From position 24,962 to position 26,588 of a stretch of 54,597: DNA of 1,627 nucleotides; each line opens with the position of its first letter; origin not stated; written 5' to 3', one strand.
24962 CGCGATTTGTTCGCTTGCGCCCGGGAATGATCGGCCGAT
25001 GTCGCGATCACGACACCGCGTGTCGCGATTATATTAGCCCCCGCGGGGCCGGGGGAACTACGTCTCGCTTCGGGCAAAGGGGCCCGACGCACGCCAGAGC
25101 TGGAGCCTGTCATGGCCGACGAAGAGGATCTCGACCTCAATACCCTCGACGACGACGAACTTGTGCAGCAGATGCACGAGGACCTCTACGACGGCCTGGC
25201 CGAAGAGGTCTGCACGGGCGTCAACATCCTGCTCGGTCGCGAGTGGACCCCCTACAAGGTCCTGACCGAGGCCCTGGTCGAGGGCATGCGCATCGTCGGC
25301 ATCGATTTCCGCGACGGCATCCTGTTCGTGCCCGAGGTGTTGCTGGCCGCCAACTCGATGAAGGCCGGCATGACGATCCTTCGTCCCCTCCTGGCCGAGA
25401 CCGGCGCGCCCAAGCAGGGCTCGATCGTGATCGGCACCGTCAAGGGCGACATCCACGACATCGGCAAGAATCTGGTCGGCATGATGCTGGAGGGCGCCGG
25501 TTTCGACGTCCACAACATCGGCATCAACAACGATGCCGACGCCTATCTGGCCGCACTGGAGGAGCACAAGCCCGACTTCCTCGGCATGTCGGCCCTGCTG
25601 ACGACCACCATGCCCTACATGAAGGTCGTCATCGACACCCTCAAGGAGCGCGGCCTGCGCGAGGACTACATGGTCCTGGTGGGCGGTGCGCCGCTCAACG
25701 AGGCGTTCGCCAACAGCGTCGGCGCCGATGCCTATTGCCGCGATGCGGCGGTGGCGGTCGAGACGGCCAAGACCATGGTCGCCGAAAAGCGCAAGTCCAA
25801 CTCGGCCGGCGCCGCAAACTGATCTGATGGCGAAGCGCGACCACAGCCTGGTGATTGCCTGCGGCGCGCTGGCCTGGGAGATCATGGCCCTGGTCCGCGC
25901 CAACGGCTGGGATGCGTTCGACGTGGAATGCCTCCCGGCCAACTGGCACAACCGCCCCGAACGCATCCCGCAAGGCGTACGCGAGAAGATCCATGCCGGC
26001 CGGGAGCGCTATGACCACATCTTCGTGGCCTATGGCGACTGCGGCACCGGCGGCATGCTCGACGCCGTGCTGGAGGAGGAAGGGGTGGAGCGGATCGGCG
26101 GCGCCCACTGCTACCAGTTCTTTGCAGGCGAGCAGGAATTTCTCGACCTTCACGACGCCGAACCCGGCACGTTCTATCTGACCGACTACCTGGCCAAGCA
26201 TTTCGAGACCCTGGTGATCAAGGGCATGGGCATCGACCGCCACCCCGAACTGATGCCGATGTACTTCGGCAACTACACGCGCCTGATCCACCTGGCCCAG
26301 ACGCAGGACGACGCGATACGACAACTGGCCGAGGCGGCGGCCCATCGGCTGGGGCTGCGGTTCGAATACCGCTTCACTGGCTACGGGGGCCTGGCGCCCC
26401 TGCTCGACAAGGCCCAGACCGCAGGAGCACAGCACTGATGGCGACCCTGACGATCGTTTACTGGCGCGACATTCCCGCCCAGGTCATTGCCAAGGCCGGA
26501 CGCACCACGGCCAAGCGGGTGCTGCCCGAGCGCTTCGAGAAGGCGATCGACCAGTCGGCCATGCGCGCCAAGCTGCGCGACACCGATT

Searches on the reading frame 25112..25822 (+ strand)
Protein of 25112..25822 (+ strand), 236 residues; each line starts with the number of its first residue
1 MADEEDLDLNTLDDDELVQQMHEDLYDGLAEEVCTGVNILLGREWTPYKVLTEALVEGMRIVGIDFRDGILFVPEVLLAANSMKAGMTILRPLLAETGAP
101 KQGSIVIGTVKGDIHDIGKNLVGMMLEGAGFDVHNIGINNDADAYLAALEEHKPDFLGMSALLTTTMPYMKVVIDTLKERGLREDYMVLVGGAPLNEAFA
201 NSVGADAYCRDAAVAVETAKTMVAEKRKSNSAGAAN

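Call 4: search_protein_families(library=pfam, proteins=[window:25112-25822:+])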
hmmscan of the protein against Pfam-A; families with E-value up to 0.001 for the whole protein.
window:25112-25822:+ (236 aa): 2 families
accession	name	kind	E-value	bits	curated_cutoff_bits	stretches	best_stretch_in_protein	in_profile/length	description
PF02310.24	B12-binding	-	4.5e-26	91.5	32.1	1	104-213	2-114/121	B12 binding domain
PF02607.22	B12-binding_2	-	2.4e-13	50.5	23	1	19-90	3-73/74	B12 binding domain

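Call 5: search_protein_families(library=ncbifam, proteins=[window:25112-25822:+])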
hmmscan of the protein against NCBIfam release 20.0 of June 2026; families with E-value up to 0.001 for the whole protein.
window:25112-25822:+ (236 aa): 15 families
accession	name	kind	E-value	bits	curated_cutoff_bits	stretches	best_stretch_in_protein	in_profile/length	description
NF047996.1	corrin_MtgC_2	exception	1.6e-56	191.1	370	1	16-224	3-211/212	glycine betaine-specific corrinoid protein MtgC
NF047995.1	corrinoid_MtgC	exception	5.4e-52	176.4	310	1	16-224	3-214/215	glycine betaine-specific corrinoid protein MtgC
NF041607.1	dimeth_corrin_MtbC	equivalog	6.4e-51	172.8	350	1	45-222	24-202/203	dimethylamine corrinoid protein MtbC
TIGR02370.1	pyl_corrinoid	subfamily_domain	7.3e-49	165.8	215.3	1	31-213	12-195/197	methyltransferase cognate corrinoid protein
TIGR02082.1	metH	equivalog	8e-41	139.7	1010.85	1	13-233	642-868/1182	methionine synthase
NF040655.1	MtaC_Meth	equivalog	1.3e-36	126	420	1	9-226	27-241/253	methanol--corrinoid protein MtaC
NF040669.1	MtaC2_Meth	equivalog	2.8e-32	112.1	450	1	4-228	28-251/267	methanol--corrinoid protein MtaC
NF007024.0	PRK09490.1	equivalog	1.3e-31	109.3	1497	1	21-227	665-880/1234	methionine synthase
NF002612.0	PRK02261.1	equivalog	3e-12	46.3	110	1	102-192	3-92/148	methylaspartate mutase subunit S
TIGR01501.1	MthylAspMutase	equivalog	1.2e-10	41.3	135.8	1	104-192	3-90/134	methylaspartate mutase subunit S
TIGR00640.1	acid_CoA_mut_C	subfamily_domain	1.8e-07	31.2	57.45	1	105-193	5-92/132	methylmalonyl-CoA mutase C-terminal domain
NF052513.1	TransRegCarH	equivalog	3.3e-06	26.6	400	1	43-205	108-261/274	HTH-type transcriptional repressor CarH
NF006944.0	PRK09426.1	equivalog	3.4e-06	25.3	876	1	101-228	588-716/721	methylmalonyl-CoA mutase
NF040743.1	ornith_mutase_E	equivalog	7e-05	21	800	1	103-228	596-728/730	D-ornithine 4,5-aminomutase subunit OraE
NF052385.1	Lys_5_6_beta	equivalog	0.00015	21.5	280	1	130-225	138-236/241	lysine 5,6-aminomutase subunit beta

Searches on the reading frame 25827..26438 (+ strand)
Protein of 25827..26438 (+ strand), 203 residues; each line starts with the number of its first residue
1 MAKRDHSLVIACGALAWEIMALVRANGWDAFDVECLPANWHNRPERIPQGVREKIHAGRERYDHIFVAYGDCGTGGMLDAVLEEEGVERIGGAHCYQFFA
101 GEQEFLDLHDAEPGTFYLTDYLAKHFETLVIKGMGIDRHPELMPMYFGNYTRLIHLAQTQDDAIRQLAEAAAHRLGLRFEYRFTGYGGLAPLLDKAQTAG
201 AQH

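Call 4: search_protein_families(library=pfam, proteins=[window:25827-26435:+])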
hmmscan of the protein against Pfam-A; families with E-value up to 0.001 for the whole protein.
seq(203 aa): 1 family
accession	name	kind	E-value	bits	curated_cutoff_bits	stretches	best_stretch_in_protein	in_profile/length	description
PF07796.16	DUF1638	-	4.7e-30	105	27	1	35-192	1-160/161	Protein of unknown function (DUF1638)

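Call 5: search_protein_families(library=ncbifam, proteins=[window:25827-26435:+])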
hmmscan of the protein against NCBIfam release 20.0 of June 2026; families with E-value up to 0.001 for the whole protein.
seq(203 aa): 0 families

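Call 59: find_homologous_proteins(query=window:25827-26438:+, max_evalue=0.00001)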
Query window:25827-26438:+ (203 aa): 8000 proteins with E <= 0.00001 among 8000 candidates; the best 120 are listed.
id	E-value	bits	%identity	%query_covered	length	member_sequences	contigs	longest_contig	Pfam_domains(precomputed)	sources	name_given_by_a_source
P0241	1.3e-123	429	92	100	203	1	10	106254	PF07796.17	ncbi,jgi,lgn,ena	jgi:hypothetical protein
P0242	1.1e-122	426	91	100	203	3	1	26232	PF07796.17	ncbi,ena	-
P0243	2.1e-122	425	91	100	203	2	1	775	PF07796.17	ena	-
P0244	1.2e-121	422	89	100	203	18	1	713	PF07796.17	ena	-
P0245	6.5e-115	400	85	100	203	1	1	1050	PF07796.17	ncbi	-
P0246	3.3e-113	395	84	100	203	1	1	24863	PF07796.17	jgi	-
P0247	1.3e-111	390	83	100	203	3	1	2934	PF07796.17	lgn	-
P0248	1.5e-109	383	81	100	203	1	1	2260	PF07796.17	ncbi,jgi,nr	ncbi:MAG: DUF1638 domain-containing protein [Alphaproteobacteria bacterium]|nr:DUF1638 domain-contai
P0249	3.8e-109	381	81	100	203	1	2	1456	PF07796.17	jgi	jgi:hypothetical protein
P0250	1.1e-108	380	81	100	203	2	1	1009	PF07796.17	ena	-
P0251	1.5e-108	380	81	100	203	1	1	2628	PF07796.17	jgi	-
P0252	2.6e-105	369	79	99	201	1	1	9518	PF07796.17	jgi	jgi:hypothetical protein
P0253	3.9e-105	368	78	97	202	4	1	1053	PF07796.17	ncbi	-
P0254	1.2e-104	367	77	98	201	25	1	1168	PF07796.17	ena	-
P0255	5.3e-102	358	76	98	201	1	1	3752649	PF07796.17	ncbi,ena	-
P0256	1.4e-101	357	79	95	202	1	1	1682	PF07796.17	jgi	-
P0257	5.3e-101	355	77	97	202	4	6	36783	PF07796.17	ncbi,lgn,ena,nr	ncbi:MAG: DUF1638 domain-containing protein [Alphaproteobacteria bacterium]|nr:DUF1638 domain-contai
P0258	1.6e-99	350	76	95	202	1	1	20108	PF07796.17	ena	-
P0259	5.1e-99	348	75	100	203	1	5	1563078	PF07796.17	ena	-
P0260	5.7e-99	348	76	99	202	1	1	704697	PF07796.17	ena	-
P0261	7.4e-99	348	73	100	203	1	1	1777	PF07796.17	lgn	-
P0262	9.2e-99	348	77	95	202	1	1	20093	PF07796.17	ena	-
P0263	2.9e-98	346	77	95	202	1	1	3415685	PF07796.17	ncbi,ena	-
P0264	1.4e-97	344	75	98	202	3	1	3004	PF07796.17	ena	-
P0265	4.9e-97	342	73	100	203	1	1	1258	PF07796.17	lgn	-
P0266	1.4e-96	340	73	94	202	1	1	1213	PF07796.17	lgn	-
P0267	2.8e-95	336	72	100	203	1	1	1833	PF07796.17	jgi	jgi:hypothetical protein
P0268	5.0e-94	332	71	98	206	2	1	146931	PF07796.17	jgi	-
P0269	3.3e-91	323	67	98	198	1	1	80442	PF07796.17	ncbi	ncbi:MAG: DUF1638 domain-containing protein [Pseudomonadota bacterium]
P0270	2.3e-90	320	67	98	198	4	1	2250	PF07796.17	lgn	-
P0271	2.6e-90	320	68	98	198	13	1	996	PF07796.17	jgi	jgi:hypothetical protein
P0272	6.6e-90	319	69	99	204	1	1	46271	PF07796.17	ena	-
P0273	1.5e-89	317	66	98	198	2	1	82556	PF07796.17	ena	-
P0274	2.5e-89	317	66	98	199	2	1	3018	PF07796.17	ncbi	-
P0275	4.8e-88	313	67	97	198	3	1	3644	PF07796.17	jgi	-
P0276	5.8e-88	312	71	95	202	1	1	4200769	PF07796.17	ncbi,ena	-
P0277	2.1e-87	310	68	96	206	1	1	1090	PF07796.17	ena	-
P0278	2.5e-87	310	68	95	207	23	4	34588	PF07796.17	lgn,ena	-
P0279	4.8e-87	309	69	98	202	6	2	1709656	PF07796.17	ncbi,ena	-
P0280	1.2e-86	308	68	97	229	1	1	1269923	PF07796.17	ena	-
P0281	1.8e-86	307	75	85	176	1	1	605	PF07796.17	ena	-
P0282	3.4e-86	306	69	98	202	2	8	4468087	PF07796.17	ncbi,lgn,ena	-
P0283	3.9e-86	306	68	94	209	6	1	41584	PF07796.17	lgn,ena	-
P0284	4.2e-86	306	69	96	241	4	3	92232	PF07796.17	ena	-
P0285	8.3e-86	305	68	97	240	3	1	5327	PF07796.17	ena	-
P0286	3.9e-85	303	70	94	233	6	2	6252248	PF07796.17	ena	-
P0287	6.0e-85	302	67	96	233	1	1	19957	PF07796.17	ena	-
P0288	9.7e-85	302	69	92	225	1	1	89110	PF07796.17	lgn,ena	-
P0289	1.1e-84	302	68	95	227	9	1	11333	PF07796.17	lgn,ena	-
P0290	1.5e-84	301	66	97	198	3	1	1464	PF07796.17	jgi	jgi:hypothetical protein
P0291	1.8e-84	301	68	95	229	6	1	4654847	PF07796.17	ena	-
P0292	2.5e-84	300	68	94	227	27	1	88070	PF07796.17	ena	-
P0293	2.7e-84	300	68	94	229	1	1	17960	PF07796.17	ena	-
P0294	3.0e-84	300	68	93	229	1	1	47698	PF07796.17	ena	-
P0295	5.1e-84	299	65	98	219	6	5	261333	PF07796.17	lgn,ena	-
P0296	7.8e-84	299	68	94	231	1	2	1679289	PF07796.17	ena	-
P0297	7.8e-84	299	69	94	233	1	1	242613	PF07796.17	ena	-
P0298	1.3e-83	298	68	94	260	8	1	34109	PF07796.17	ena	-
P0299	1.7e-83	298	65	97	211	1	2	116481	PF07796.17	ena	-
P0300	1.9e-83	297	66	94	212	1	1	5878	PF07796.17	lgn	-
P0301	3.2e-83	297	68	94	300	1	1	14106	PF07796.17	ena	-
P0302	3.3e-83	297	65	97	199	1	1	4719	PF07796.17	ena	-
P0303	3.5e-83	297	66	97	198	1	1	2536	PF07796.17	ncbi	-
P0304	6.5e-83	296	64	95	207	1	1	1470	PF07796.17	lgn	-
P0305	6.9e-83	296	65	95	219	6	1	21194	PF07796.17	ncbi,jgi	ncbi:MAG: DUF1638 domain-containing protein [Alphaproteobacteria bacterium]|jgi:hypothetical protein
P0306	7.5e-83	296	67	95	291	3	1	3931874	PF07796.17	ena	-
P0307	9.3e-83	295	67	94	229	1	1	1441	PF07796.17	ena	-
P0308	9.6e-83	295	67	94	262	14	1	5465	PF07796.17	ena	-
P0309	9.8e-83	295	67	95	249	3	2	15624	PF07796.17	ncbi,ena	-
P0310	9.8e-83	295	68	95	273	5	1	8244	PF07796.17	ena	-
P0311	9.9e-83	295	66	95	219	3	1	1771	PF07796.17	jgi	jgi:hypothetical protein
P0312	1.2e-82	295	67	96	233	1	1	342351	PF07796.17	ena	-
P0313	1.2e-82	295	66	97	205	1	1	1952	PF07796.17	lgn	-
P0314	1.8e-82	294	68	93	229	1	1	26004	PF07796.17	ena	-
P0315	2.0e-82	294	68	94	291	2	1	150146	PF07796.17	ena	-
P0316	2.1e-82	294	66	92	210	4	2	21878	PF07796.17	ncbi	-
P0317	3.8e-82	293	68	94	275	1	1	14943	PF07796.17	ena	-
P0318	5.4e-82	293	67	95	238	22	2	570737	PF07796.17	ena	-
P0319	6.3e-82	293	68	91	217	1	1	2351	PF07796.17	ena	-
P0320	6.3e-82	293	64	97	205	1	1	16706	PF07796.17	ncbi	-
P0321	7.7e-82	292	65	100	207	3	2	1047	PF07796.17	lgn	-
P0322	8.0e-82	292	68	93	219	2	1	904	PF07796.17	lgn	-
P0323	1.1e-81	292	66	96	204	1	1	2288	PF07796.17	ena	-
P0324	1.2e-81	292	70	92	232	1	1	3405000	PF07796.17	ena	-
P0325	1.2e-81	292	67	95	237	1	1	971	PF07796.17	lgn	-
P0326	1.3e-81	292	67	95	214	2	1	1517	PF07796.17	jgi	jgi:hypothetical protein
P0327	1.3e-81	292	65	99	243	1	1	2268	PF07796.17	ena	-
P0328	2.4e-81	291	63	96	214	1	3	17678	PF07796.17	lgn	-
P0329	2.6e-81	291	66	95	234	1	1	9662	PF07796.17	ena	-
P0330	2.6e-81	291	65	94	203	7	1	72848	PF07796.17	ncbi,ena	-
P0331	2.6e-81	291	66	94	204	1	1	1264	PF07796.17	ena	-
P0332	2.9e-81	290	64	94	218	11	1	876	PF07796.17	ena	-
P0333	3.3e-81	290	64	94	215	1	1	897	PF07796.17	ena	-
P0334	3.4e-81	290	65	94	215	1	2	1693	PF07796.17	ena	-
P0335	3.5e-81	290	65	94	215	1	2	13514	PF07796.17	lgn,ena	-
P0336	3.6e-81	290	65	97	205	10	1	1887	PF07796.17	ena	-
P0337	3.6e-81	290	64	95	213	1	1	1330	PF07796.17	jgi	jgi:Protein of unknown function (DUF1638)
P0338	4.3e-81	290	65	93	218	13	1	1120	PF07796.17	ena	-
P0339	4.5e-81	290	66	95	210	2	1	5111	PF07796.17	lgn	-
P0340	4.6e-81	290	66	96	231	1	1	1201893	PF07796.17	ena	-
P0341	4.8e-81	290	67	93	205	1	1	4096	PF07796.17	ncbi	-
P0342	4.9e-81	290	65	95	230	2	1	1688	PF07796.17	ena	-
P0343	5.2e-81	290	65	97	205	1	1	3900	PF07796.17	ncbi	-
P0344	5.2e-81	290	65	97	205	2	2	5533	PF07796.17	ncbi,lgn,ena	-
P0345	5.6e-81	289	64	94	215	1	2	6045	PF07796.17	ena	-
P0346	5.9e-81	289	65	97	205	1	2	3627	PF07796.17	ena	-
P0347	6.0e-81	289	65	97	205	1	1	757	PF07796.17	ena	-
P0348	6.1e-81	289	62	96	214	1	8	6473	PF07796.17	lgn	-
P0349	6.2e-81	289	61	96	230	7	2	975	PF07796.17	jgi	jgi:hypothetical protein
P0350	6.2e-81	289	65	97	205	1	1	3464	PF07796.17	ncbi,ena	-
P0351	7.9e-81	289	64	94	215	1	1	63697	PF07796.17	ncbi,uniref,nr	ncbi:DUF1638 domain-containing protein [Pelagibius sp.]|uniref:DUF1638 domain-containing protein n=1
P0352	9.5e-81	289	66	95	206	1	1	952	PF07796.17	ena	-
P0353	1.0e-80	289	61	96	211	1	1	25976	PF07796.17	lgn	-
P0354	1.3e-80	288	65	94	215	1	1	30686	PF07796.17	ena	-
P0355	1.3e-80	288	63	99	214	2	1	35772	PF07796.17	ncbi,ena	-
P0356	1.4e-80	288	67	95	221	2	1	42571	PF07796.17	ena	-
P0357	1.4e-80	288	66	95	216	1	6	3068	PF07796.17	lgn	-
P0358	1.5e-80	288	65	96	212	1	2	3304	PF07796.17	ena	-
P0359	1.6e-80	288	64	97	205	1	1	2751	PF07796.17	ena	-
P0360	1.6e-80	288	63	97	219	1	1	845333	PF07796.17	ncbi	ncbi:MAG: DUF1638 domain-containing protein [Alsobacter sp.]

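Call 69: predict_structure(alignment_id=A2)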
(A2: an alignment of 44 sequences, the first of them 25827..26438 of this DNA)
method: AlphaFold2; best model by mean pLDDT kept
length: 203 residues; sequences in the alignment: 44
mean_pLDDT: 90.8   pTM: 0.83
mean pLDDT of the five models: 90.8, 90.2, 89.9, 87.9, 87.5
residues with pLDDT >= 90: 136; 70-90: 62; 50-70: 3; < 50: 2
segments of 3 or more residues with pLDDT < 50: none
pLDDT, mean of each block of 10 residues (from residue 1): 76 90 89 92 92 96 92 90 93 83 86 91 93 94 95 94 98 97 89 91 71
secondary structure, 60 per line:
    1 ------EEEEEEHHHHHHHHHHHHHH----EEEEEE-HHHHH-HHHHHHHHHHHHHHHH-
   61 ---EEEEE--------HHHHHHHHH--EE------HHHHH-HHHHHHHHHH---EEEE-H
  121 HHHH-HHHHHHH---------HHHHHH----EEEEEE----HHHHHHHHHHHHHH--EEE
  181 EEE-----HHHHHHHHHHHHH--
elements in order: E7-12 H13-26 E31-36 H38-42 H44-59 E64-68 H77-85 H96-100 H102-111 E115-118 H120-124 H126-132 H142-147 E152-157 H162-175 E178-183 H189-201

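Call 71: fold_search(model_id=the predicted structure, library=pdb)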
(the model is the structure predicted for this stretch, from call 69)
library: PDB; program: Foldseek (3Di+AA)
matches with E <= 10: 1095; with E <= 0.001: 0
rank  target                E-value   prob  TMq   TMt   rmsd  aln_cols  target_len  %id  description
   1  4pg5_A                1.9e-02  0.44  0.19  0.11  13.8       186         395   11  Crystal structure of S. aureus Homoserine Dehydrogenase at pH6.5 (released 2015-05-06)
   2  4pg6_A                2.1e-02  0.35  0.19  0.11  14.6       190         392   10  Crystal structure of S. aureus Homoserine Dehydrogenase at pH7.0 (released 2015-05-13)
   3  4pg4_A                3.0e-02  0.35  0.19  0.11  13.8       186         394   10  Crystal structure of S. aureus Homoserine Dehydrogenase at pH6.0 (released 2015-05-06)
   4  5u1g_C                3.2e-02  0.33  0.24  0.23  12.0       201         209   10  Structure of TP228 ParA-AMPPNP-ParB complex (released 2017-04-19)
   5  6yvb_C                4.1e-02  0.41  0.29  0.20  12.8       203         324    9  Arabidopsis aspartate transcarbamoylase complex with carbamoyl phosphate (released 2021-03-03)
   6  1wo8_A                4.1e-02  0.25  0.17  0.25  14.4       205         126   11  Crystal structure of methylglyoxal synthase from Thermus thermophilus HB8 (released 2005-08-23)
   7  1tzb_A                4.3e-02  0.47  0.34  0.26  12.2       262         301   10  Crystal structure of native phosphoglucose/phosphomannose isomerase from Pyrobaculum aerophilum (released 2004-07-20)
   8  7xjt_D                5.9e-02  0.28  0.27  0.19  14.5       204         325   12  Catabolic ornithine carbamoyltransferases (OTCs) from Psychrobacter sp. PAMC 21119 (released 2022-08-31)
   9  2qjw_A                8.6e-02  0.33  0.29  0.32  13.3       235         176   12  CRYSTAL STRUCTURE OF A PUTATIVE HYDROLASE OF THE ALPHA/BETA SUPERFAMILY (XCC1541) FROM XANTHOMONAS CAMPESTRIS PV. CAMP (released 2007-07-24)
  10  4pg4_B                8.6e-02  0.23  0.19  0.11  14.1       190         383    8  Crystal structure of S. aureus Homoserine Dehydrogenase at pH6.0 (released 2015-05-06)
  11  4pg5_B                8.6e-02  0.23  0.18  0.10  14.4       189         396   10  Crystal structure of S. aureus Homoserine Dehydrogenase at pH6.5 (released 2015-05-06)
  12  3bxp_A                9.7e-02  0.20  0.25  0.21  13.7       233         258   10  CRYSTAL STRUCTURE OF A PUTATIVE CARBOXYLESTERASE (LP_2923) FROM LACTOBACILLUS PLANTARUM WCFS1 AT 1.70 A RESOLUTION (released 2008-01-29)
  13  1o5z                  9.7e-02  0.15  0.20  0.11  14.2       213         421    8  Crystal structure of Folylpolyglutamate synthase (TM0166) from Thermotoga maritima at 2.10 A resolution (released 2003-11-11)
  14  3kyj_B                1.0e-01  0.23  0.21  0.30  14.3       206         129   14  Crystal structure of the P1 domain of CheA3 in complex with CheY6 from R. sphaeroides (released 2010-02-16)
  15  8clu_A                1.0e-01  0.16  0.26  0.20  17.1       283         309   14  Zearalenone lactonase from Rhodococcus erythropolis in complex with zearalactamenone (released 2024-02-21)
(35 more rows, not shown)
